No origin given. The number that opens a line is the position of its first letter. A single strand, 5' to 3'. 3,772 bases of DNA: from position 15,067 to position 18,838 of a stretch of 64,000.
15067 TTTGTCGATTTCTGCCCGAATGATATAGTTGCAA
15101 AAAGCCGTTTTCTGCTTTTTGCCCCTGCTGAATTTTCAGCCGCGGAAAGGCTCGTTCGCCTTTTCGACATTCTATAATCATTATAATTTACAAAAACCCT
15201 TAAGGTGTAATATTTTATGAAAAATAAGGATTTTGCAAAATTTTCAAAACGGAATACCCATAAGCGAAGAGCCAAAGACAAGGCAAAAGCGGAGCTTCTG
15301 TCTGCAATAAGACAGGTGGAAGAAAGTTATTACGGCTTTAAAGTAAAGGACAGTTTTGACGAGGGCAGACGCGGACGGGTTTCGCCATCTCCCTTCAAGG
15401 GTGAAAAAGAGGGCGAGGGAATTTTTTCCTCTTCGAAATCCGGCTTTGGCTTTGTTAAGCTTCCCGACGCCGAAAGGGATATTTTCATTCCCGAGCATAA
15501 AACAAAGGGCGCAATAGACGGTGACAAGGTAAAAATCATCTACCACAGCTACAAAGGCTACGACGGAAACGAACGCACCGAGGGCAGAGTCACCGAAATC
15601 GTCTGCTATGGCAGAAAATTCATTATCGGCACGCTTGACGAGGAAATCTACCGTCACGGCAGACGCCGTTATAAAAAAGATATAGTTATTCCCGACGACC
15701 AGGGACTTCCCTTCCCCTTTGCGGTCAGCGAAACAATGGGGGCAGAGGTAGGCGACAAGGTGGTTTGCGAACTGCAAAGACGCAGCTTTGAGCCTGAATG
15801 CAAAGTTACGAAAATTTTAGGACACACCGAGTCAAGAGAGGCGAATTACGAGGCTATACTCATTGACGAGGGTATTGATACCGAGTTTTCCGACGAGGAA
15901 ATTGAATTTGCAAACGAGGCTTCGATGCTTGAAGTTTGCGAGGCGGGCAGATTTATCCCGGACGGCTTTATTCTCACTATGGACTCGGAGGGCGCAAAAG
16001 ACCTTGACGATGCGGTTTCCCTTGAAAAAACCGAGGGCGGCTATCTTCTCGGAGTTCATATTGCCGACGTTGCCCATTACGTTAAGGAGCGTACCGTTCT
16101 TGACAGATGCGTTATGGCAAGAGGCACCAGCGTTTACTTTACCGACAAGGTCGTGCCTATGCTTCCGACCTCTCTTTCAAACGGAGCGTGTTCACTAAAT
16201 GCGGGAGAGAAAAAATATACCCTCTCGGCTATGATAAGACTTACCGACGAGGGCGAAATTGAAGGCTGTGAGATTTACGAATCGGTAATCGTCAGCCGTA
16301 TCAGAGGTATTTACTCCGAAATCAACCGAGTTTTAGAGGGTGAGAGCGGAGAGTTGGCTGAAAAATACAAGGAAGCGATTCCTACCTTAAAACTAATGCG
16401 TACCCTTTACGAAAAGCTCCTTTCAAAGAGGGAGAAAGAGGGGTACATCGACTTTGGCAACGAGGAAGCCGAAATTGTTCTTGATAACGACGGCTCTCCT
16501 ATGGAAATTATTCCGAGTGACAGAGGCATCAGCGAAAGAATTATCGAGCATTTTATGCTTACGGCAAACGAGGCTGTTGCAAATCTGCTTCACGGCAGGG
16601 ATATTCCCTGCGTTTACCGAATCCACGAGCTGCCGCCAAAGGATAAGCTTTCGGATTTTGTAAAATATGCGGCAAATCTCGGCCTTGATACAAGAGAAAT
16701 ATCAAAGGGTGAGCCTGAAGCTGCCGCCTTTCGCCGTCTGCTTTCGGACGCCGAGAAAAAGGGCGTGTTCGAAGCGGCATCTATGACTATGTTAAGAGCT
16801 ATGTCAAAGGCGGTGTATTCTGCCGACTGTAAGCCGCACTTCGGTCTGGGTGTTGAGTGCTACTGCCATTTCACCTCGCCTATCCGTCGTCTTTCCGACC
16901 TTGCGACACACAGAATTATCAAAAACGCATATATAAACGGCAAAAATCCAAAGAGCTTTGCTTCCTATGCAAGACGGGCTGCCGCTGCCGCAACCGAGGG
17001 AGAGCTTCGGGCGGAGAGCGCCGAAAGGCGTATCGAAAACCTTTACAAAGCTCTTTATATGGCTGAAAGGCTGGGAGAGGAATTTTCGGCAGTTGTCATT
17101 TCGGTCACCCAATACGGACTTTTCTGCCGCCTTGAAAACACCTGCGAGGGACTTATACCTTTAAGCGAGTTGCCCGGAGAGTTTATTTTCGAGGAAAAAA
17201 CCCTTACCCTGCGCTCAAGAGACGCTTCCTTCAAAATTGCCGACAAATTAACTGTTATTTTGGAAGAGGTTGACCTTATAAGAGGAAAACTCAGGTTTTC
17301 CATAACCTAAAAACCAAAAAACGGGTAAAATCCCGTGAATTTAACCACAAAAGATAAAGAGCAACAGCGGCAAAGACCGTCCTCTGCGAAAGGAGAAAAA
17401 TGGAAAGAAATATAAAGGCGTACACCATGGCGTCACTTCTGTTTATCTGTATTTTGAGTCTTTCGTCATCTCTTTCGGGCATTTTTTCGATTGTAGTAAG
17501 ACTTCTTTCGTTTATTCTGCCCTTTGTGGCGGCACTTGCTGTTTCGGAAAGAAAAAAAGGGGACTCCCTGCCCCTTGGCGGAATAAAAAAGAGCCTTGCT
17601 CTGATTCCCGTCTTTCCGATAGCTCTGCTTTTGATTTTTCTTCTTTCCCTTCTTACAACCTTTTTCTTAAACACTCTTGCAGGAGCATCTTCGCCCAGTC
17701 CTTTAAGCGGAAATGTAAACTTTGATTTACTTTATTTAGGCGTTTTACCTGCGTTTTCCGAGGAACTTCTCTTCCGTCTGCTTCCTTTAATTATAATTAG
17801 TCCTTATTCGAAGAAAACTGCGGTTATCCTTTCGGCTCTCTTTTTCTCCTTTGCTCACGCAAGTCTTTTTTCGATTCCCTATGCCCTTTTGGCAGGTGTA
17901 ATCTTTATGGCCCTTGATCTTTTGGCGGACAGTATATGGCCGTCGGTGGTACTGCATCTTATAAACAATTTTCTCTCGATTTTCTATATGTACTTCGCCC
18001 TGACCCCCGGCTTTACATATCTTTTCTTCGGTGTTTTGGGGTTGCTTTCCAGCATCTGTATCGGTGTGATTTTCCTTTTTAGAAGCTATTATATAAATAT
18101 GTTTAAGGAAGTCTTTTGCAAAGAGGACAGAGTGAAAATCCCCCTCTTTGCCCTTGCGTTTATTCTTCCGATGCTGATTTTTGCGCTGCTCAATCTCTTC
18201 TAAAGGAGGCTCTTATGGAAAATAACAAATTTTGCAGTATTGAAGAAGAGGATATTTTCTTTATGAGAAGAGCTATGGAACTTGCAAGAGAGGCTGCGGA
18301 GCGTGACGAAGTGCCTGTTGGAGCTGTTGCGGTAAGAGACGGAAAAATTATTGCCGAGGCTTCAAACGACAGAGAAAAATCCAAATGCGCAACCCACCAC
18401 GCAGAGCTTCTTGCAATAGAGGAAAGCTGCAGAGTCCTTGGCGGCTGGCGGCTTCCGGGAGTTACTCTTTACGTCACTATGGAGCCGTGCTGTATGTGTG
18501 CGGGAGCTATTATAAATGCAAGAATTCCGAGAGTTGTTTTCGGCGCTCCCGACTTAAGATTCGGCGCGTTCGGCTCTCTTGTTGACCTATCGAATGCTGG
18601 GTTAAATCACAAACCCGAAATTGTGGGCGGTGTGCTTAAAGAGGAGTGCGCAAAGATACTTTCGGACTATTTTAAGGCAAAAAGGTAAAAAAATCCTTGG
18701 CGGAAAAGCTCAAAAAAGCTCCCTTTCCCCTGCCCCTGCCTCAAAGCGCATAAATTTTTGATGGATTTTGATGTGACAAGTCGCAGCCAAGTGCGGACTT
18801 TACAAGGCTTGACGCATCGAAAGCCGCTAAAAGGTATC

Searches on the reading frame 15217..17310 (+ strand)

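Call 8: search_protein_families(library=pfam, proteins=[window:15217-17310:+], max_evalue=0.001)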
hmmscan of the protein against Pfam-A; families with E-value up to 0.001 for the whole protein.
window:15217-17310:+ (697 aa): 4 families
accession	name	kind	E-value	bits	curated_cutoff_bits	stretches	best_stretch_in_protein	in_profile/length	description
PF00773.25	RNB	-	8.8e-93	311.6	29.3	1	250-572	7-324/326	RNB domain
PF17876.7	CSD2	-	2.8e-18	66.2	26.2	2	157-225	2-74/74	Cold shock domain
PF08206.17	OB_RNB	-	3e-12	46.5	24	1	68-127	1-57/58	Ribonuclease B OB domain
PF00575.29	S1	-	2.1e-08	34.9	22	1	619-696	4-73/74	S1 RNA binding domain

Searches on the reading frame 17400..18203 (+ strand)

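Call 8: search_protein_families(library=pfam, proteins=[window:17400-18203:+], max_evalue=0.001)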
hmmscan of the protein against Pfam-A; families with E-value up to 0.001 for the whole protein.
window:17400-18203:+ (267 aa): 1 family
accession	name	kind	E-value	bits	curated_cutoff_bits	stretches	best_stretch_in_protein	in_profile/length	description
PF02517.21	Rce1-like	-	1.6e-14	54.4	22.4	1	108-192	6-93/93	Type II CAAX prenyl endopeptidase Rce1-like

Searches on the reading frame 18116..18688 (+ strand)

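Call 8: search_protein_families(library=pfam, proteins=[window:18116-18688:+], max_evalue=0.001)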
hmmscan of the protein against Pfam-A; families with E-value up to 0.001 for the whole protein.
window:18116-18688:+ (190 aa): 3 families
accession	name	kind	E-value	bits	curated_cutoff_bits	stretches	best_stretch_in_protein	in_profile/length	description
PF14437.12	MafB19-deam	-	1.5e-38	132.3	27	1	49-190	6-142/142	MafB19-like deaminase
PF00383.29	dCMP_cyt_deam_1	-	1.4e-29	102.4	25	1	44-143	2-101/102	Cytidine and deoxycytidylate deaminase zinc-binding region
PF14439.12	Bd3614-deam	-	6e-08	33.1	38.5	1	62-166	5-110/113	Bd3614-like deaminase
